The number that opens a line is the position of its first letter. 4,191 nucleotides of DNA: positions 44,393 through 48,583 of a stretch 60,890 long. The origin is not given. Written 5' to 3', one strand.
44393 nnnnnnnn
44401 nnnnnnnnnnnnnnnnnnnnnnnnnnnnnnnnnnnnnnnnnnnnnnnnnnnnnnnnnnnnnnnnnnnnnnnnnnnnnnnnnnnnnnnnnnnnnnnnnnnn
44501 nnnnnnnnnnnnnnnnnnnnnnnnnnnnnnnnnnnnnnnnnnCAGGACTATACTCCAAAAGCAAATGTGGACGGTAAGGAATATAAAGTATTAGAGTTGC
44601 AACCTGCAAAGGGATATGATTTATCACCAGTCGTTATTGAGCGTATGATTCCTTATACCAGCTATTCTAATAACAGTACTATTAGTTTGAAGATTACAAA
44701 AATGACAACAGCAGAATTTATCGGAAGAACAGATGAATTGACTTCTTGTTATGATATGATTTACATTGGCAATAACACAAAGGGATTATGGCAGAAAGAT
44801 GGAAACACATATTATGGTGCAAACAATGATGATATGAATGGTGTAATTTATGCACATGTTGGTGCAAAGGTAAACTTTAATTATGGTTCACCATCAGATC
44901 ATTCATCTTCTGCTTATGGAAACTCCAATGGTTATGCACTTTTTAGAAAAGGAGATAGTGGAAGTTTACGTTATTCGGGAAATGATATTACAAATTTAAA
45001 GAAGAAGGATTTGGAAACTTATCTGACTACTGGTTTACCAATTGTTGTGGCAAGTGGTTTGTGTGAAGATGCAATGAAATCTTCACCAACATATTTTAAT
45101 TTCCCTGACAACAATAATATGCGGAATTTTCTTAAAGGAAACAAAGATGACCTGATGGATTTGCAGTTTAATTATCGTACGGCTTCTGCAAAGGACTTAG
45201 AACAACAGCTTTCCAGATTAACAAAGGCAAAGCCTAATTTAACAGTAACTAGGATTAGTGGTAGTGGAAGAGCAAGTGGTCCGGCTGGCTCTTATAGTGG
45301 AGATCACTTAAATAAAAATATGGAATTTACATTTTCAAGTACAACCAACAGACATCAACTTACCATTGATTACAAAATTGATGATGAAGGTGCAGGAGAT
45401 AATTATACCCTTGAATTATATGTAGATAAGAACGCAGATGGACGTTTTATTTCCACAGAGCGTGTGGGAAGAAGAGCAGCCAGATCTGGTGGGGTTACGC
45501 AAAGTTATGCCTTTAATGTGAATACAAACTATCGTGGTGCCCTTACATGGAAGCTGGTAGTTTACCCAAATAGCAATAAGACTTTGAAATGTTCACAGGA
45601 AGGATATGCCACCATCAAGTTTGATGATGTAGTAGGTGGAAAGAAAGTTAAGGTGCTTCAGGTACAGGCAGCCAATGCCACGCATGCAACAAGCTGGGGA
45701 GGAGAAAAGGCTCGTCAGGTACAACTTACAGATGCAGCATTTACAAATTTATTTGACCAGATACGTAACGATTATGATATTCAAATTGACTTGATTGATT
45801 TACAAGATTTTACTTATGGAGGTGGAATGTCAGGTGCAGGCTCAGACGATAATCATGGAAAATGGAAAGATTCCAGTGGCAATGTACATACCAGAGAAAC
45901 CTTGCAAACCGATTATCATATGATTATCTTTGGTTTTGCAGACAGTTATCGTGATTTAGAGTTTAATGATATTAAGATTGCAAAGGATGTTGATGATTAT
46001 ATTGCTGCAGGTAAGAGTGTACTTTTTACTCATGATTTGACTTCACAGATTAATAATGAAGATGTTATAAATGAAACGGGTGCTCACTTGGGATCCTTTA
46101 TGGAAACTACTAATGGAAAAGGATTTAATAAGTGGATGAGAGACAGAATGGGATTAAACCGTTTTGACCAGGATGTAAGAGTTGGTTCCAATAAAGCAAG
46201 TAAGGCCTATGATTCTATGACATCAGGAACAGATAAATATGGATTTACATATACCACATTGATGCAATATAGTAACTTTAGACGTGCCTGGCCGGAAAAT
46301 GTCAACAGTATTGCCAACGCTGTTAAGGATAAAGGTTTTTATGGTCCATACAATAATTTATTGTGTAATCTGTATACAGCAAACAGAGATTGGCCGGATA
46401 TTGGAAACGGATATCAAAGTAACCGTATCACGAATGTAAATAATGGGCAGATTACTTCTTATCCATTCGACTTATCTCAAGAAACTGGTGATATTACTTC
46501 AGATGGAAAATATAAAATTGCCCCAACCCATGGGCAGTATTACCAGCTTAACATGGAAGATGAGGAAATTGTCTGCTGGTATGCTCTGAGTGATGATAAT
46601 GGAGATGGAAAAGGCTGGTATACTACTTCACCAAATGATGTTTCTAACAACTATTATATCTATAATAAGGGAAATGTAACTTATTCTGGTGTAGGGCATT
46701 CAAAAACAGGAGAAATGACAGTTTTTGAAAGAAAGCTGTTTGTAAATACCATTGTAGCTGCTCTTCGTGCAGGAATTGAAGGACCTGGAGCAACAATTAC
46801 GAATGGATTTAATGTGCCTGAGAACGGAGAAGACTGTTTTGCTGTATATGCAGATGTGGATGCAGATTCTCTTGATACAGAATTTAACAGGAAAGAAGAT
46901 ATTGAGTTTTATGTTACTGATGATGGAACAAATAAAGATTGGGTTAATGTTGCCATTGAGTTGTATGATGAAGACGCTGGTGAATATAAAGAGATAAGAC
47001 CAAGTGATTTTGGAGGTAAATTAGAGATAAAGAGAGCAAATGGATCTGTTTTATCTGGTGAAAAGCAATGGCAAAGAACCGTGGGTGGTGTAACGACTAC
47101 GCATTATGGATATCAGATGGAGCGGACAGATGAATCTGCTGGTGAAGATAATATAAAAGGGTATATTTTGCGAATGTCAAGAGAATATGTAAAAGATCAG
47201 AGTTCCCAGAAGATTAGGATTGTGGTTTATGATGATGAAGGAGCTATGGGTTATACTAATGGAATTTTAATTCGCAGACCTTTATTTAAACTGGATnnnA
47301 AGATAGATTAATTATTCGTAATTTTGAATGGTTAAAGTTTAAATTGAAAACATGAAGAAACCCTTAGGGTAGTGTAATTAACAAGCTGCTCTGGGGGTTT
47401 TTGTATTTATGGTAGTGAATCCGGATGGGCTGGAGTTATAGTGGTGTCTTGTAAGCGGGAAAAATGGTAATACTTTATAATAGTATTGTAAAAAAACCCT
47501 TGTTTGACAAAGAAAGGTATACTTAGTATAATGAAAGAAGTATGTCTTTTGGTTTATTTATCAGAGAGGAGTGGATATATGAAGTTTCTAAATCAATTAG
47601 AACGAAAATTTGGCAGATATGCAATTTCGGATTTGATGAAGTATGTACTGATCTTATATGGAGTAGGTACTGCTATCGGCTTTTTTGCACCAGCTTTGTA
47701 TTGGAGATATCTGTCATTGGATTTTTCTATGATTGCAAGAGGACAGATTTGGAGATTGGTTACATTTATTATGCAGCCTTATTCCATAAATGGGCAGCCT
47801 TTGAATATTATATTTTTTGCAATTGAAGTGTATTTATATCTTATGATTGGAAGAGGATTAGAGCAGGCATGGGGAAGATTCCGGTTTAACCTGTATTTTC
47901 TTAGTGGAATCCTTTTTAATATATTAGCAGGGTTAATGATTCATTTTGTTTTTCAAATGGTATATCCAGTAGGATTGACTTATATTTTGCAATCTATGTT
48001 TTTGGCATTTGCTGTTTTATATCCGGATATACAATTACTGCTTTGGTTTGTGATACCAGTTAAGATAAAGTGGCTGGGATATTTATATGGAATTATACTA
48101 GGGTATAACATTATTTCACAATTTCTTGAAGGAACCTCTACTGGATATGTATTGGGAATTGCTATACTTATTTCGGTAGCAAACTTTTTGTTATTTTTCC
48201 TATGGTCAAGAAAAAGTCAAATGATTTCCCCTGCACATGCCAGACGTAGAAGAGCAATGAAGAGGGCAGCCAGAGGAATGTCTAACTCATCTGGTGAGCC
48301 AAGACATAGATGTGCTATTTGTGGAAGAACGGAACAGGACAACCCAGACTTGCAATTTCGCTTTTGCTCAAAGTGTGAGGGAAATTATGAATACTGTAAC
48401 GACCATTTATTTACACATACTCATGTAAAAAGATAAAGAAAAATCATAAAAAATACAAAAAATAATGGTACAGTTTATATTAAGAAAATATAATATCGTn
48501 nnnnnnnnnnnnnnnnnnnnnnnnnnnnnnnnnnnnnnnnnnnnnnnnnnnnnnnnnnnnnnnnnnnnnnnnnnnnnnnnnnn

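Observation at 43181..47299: A 1372-aa membrane-anchored protein with three repeated Rossmann/ThuA-like modules lies directly downstream of the pilus genes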

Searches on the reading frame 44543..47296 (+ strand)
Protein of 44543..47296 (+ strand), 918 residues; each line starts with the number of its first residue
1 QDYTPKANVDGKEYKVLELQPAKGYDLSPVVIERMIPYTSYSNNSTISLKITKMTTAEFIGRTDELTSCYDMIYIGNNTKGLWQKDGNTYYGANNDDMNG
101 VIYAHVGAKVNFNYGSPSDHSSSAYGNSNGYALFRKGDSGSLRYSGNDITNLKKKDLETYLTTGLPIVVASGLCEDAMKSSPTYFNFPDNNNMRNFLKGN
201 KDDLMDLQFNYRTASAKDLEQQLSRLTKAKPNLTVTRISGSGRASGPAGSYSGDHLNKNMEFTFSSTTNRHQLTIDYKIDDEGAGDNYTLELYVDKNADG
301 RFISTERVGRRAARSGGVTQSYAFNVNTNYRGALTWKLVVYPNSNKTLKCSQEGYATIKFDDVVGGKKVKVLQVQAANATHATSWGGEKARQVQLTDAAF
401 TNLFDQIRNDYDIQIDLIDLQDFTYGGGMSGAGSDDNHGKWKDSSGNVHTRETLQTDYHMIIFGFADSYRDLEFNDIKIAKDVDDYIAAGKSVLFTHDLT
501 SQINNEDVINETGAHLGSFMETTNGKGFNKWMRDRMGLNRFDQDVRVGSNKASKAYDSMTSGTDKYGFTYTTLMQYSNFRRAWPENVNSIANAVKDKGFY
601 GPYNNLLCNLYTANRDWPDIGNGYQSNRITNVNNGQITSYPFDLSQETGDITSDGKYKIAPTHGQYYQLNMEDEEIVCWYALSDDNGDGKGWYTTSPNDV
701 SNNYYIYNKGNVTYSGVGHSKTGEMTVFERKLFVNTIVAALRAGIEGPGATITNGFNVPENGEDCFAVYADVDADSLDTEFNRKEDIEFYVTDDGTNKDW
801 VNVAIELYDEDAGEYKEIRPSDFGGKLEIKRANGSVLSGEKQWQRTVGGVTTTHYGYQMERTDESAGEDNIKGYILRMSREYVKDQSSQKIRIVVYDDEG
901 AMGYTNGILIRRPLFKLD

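Call 35: predict_structure(alignment_id=A3)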
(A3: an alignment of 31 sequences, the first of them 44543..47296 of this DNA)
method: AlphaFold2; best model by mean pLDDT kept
length: 918 residues; sequences in the alignment: 31
mean_pLDDT: 83.2   pTM: 0.85
mean pLDDT of the five models: 83.2, 81.9, 80.7, 80.7, 77.0
residues with pLDDT >= 90: 322; 70-90: 462; 50-70: 120; < 50: 14
segments of 3 or more residues with pLDDT < 50: 1-3, 40-45, 916-918
pLDDT, mean of each block of 10 residues (from residue 1): 54 88 87 72 61 95 92 95 91 90 91 77 67 75 90 96 94 95 93 97 89 79 84 91 79 90 85 89 75 82 80 77 85 90 90 90 85 83 77 91 93 92 76 81 89 92 79 78 89 78 60 58 63 87 78 77 71 75 59 77 81 65 84 87 85 87 87 92 77 87 92 87 91 92 78 78 80 83 91 84 93 90 86 81 85 92 71 91 88 90 90 59
secondary structure, 60 per line:
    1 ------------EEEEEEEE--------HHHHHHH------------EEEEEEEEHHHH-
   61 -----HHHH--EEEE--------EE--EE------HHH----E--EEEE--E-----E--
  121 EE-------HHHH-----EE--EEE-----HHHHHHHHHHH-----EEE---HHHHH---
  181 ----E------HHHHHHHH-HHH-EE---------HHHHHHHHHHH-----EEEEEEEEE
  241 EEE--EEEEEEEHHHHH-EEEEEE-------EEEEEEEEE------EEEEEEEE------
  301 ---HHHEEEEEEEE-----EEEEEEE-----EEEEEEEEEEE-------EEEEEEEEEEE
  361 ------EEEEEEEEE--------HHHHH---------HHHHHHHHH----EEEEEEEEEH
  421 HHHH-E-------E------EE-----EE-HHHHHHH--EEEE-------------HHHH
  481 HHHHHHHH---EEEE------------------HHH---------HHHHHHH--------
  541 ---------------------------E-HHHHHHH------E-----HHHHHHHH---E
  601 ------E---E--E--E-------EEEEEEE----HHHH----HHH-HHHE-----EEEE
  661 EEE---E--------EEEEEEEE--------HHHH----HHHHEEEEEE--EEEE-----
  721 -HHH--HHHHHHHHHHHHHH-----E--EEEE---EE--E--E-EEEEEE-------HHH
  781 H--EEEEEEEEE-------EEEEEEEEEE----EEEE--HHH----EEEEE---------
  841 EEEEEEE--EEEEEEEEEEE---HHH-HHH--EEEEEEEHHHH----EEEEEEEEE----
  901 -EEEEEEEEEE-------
elements in order (helices of 4 or more, strands of 3 or more residues): E13-20 H29-35 E48-55 H56-59 H66-69 E72-75 E106-109 H130-133 E143-145 H151-161 E167-169 H173-177 H192-199 H216-226 E232-243 E246-252 H253-257 E259-264 E272-280 E287-294 E307-314 E320-326 E332-342 E350-360 E367-375 H384-388 H398-406 E411-419 H420-424 H451-457 E460-463 H477-488 E492-495 H526-532 H570-576 H589-596 E625-631 H636-639 E657-663 E676-683 H692-695 H700-703 E704-709 E712-715 H727-740 E749-752 E765-770 H778-781 E784-792 E800-809 E814-817 E827-831 E841-847 E850-860 E873-879 H880-883 E888-896 E902-911

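Call 38: fold_search(model_id=the predicted structure, library=pdb)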
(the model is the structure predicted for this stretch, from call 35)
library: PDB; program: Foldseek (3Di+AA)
matches with E <= 10: 1724; with E <= 0.001: 91
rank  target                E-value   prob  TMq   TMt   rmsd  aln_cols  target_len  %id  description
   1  3wnp_A                9.9e-06  0.54  0.11  0.13  22.4       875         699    9  D308A, F268V, D469Y, A513V, and Y515S quintuple mutant of Bacillus circulans T-3040 cycloisomaltooligosaccharide gluca (released 2014-02-05)
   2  3s3s_A                3.8e-05  0.35  0.08  0.11  32.6       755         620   10  Transglutaminase 2 in complex with a novel inhibitor (released 2012-06-06)
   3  6kzb_A                4.0e-05  0.38  0.09  0.11  34.5       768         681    9  Transglutaminase2 complexed with calcium (released 2020-12-09)
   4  1ft0_A                4.7e-05  1.00  0.09  0.40   6.6       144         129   16  CRYSTAL STRUCTURE OF TRUNCATED HUMAN RHOGDI K113A MUTANT (released 2001-05-02)
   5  9a3v_A                5.2e-05  0.33  0.08  0.11  35.0       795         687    9  Predicted model of tissue transglutaminase 2 (TG2) in complex with plasma fibronectin type III modules 14 and 15 (FNII (released 2024-02-02)
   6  3s3p_A                6.9e-05  0.33  0.08  0.12  33.1       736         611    9  Transglutaminase 2 in complex with a novel inhibitor (released 2012-06-06)
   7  9nem_A                8.2e-05  1.00  0.11  0.42   5.5       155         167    5  Structure of Unc119-Farnesylated peptide complex (released 2025-09-03)
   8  7umo_F                8.2e-05  1.00  0.10  0.40   5.6       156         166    6  Structure of Unc119-inhibitor complex. (released 2023-07-26)
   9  6kzb_B                8.7e-05  0.28  0.08  0.11  35.0       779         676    9  Transglutaminase2 complexed with calcium (released 2020-12-09)
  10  9x53                  9.7e-05  1.00  0.10  0.45   5.8       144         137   15  Crystal structure of RhoGDI2 in complex with Compound HR3119 (released 2025-10-29)
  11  6dxu_D                9.7e-05  0.54  0.10  0.11  30.2       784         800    8  Crystal Structure of Parabacteroides merdae Beta-Glucuronidase (GUS) (released 2019-02-27)
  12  2n80_MODEL_1_B        1.1e-04  1.00  0.10  0.38   5.7       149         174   15  p75NTR DD:RhoGDI (released 2015-12-23)
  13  4f38_B                1.1e-04  1.00  0.10  0.36   6.1       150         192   15  Crystal structure of geranylgeranylated RhoA in complex with RhoGDI in its active GPPNHP-bound form (released 2012-05-23)
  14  1kmt_A                1.2e-04  1.00  0.09  0.42   6.3       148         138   11  Crystal structure of RhoGDI Glu(154,155)Ala mutant (released 2002-12-11)
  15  7ey2_B                1.3e-04  0.63  0.09  0.10  22.9       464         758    9  Bifunctional xylosidase/glucosidase LXYL D300N mutant with intermediate substrate xylose (released 2022-06-01)
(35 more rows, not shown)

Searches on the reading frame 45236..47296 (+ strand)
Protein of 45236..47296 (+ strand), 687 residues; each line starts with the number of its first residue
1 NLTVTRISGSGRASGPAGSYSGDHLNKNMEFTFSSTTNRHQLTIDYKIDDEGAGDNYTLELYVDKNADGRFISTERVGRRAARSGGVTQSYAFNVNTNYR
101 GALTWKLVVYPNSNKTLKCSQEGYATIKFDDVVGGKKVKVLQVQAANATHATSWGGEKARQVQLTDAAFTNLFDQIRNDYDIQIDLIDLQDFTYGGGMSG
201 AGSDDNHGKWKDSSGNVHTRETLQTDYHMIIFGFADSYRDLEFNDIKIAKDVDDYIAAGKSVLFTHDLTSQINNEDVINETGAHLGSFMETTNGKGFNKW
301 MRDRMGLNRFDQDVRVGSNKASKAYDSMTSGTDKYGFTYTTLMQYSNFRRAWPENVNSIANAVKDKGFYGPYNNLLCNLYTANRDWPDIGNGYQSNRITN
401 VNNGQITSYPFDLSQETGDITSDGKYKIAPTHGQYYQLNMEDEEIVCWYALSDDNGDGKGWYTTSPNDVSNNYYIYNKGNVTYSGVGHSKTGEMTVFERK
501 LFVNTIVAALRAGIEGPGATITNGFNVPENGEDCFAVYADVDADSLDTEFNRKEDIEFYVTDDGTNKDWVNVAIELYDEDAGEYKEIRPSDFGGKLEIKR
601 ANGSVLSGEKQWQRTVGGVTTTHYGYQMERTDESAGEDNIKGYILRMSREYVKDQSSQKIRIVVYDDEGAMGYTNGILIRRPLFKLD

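Call 87: search_protein_representatives(protein=window:45236-47296:+)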
Query: 687 residues. Proteins with E-value up to 0.001 (for the whole library): 1455; up to 1e-10: 1316; up to 1e-30: 250. The best 150 are listed.
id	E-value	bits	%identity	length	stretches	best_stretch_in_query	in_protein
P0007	3.0e-290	981.1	71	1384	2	2-397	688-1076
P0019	4.7e-173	593.8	52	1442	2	173-687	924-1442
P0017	6.5e-173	593.4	51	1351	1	18-687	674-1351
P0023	6.0e-166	570.3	50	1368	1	30-687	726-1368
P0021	1.6e-162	559.0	51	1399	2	225-687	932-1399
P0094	1.4e-157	542.6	48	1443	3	216-687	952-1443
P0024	1.1e-145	503.3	49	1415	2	225-687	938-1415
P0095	2.9e-144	498.7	47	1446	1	18-687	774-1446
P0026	6.9e-139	480.9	49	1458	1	29-687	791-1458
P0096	1.0e-130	453.9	63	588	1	13-395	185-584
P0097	3.0e-130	452.4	52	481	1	219-687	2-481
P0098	5.7e-130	451.5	45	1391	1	18-687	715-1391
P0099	4.2e-129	448.6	45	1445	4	387-687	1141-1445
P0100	6.1e-121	421.6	41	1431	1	25-687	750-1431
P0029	1.7e-115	403.6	44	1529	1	11-687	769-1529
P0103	3.9e-84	300.0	43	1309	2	316-633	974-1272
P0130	2.1e-43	165.4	33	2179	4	395-533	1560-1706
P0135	9.8e-43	163.1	33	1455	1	20-552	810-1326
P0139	5.3e-42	160.7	33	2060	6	396-546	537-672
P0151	1.3e-39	152.8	32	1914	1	20-583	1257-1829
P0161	6.4e-39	150.5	37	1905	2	396-526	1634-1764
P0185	2.8e-37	145.1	35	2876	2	214-546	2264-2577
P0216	2.6e-35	138.6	40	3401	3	390-544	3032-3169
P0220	3.8e-35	138.1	34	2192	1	11-587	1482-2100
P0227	9.2e-35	136.8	33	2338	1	40-530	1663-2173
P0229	1.3e-34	136.3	40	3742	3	395-544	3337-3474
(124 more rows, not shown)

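Call 88: list_cluster_members(proteins=[P0229, P0216, P0185, P0227, P0220, P0130, P0139, P0151, P0161, P0103])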
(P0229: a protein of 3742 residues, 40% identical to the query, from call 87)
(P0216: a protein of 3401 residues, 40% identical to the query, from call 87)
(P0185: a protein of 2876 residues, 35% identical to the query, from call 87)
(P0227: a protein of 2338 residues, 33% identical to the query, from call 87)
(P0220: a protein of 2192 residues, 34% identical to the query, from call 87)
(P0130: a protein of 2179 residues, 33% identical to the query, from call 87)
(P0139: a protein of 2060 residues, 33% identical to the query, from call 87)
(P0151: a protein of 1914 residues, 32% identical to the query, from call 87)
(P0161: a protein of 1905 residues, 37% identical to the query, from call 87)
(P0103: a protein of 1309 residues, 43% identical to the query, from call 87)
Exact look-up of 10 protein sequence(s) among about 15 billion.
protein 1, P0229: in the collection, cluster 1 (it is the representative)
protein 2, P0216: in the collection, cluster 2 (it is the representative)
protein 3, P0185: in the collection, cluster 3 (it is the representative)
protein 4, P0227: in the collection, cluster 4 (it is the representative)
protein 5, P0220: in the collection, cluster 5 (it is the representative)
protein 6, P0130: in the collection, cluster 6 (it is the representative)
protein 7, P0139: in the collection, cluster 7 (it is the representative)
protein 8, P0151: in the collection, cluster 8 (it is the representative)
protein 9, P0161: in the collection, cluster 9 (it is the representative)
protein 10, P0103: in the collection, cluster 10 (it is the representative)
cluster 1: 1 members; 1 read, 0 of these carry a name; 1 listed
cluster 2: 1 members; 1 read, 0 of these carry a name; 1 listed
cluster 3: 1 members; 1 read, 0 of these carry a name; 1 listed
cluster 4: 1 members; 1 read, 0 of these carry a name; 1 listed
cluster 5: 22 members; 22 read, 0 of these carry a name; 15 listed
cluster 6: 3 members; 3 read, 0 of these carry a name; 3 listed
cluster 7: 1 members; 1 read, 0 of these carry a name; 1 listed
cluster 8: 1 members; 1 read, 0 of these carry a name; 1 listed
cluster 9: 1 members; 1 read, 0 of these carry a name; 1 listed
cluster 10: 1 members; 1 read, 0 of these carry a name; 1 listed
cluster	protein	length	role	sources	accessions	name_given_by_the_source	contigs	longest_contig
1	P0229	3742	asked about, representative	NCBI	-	-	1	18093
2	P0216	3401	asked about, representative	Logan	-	-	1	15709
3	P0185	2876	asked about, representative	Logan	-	-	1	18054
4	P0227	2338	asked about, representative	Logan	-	-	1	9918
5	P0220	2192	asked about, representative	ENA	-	-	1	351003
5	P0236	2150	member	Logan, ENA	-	-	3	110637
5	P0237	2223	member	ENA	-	-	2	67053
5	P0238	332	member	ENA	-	-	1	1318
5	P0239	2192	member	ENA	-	-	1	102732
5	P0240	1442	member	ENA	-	-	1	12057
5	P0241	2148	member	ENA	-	-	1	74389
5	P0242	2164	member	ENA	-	-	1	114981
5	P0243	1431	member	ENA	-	-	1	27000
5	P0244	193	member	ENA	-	-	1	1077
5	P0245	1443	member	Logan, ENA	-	-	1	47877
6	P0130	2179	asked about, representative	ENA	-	-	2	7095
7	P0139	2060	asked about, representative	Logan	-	-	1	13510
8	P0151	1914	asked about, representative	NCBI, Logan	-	-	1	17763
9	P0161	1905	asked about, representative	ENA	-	-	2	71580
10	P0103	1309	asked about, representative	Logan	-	-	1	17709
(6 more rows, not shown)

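Call 90: search_protein_families(library=pfam, proteins=[P0229, P0216, P0130], max_evalue=0.001)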
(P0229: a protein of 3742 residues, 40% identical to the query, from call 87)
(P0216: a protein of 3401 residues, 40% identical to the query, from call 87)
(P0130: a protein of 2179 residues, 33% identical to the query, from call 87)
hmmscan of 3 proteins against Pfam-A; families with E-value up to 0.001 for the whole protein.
P0229 (3742 aa): 2 families
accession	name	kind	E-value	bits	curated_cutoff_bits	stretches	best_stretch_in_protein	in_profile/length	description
PF09479.16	Flg_new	-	1.2e-96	317.3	27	11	403-468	1-65/65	Listeria-Bacteroides repeat domain (List_Bact_rpt)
PF16480.10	DUF5057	-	3.6e-42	145.6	27.9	1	2730-3161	1-378/378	Domain of unknown function (DUF5057)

P0216 (3401 aa): 3 families
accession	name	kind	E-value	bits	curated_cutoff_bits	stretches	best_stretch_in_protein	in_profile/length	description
PF16480.10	DUF5057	-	1.1e-45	157.2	27.9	1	2510-2934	1-378/378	Domain of unknown function (DUF5057)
PF09479.16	Flg_new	-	5.7e-19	68.4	27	3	1562-1613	12-64/65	Listeria-Bacteroides repeat domain (List_Bact_rpt)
PF14200.12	RicinB_lectin_2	-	7e-05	23.9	25.6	0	1108-1176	16-86/89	Ricin-type beta-trefoil lectin domain-like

P0130 (2179 aa): 1 family
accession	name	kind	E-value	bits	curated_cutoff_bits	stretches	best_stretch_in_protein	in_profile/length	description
PF16480.10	DUF5057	-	2.9e-62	211.7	27.9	2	198-503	1-378/378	Domain of unknown function (DUF5057)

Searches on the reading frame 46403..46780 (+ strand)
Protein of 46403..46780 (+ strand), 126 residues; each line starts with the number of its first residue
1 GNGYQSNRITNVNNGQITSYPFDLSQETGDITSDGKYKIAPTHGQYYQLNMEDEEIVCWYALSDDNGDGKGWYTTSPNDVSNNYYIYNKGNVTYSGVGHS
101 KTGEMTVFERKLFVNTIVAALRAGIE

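Call 76: find_homologous_proteins(query=A4, max_evalue=0.001)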
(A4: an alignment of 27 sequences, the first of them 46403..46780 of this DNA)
Query A4 (27 sequences) (126 aa, profile of the alignment): 54 proteins with E <= 0.001 among 727 candidates.
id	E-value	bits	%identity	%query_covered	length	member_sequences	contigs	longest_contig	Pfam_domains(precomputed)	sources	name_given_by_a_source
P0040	2.3e-40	155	53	93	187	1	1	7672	-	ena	-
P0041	1.4e-36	143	41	93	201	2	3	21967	-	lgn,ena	-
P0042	3.7e-36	141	44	100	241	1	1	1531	-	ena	-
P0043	4.1e-36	141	52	91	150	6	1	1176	-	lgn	-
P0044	7.9e-35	137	51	86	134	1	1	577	-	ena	-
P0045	8.6e-31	124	51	76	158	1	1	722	-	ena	-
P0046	2.7e-30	122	42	94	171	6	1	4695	-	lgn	-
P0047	4.5e-30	122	43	79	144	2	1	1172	-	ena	-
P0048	1.4e-29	120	44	79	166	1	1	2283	-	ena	-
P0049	2.0e-28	116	52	71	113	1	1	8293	-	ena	-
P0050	1.6e-27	113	41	75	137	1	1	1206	-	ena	-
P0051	1.2e-24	104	61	60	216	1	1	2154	-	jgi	jgi:hypothetical protein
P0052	1.3e-24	104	46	83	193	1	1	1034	-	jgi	jgi:hypothetical protein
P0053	1.8e-24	104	71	62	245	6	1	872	-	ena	-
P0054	1.0e-22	98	42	54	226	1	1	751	-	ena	-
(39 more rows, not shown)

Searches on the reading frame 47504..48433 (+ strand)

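Call 5: search_protein_families(library=pfam, proteins=[window:47504-48433:+], max_evalue=0.01)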
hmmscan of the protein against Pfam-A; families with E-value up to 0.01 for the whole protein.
window:47504-48433:+ (310 aa): 1 family
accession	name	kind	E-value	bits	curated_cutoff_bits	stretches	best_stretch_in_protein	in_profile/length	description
PF24463.1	DUF7577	-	0.004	17.2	28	1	267-294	2-25/27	Domain of unknown function (DUF7577)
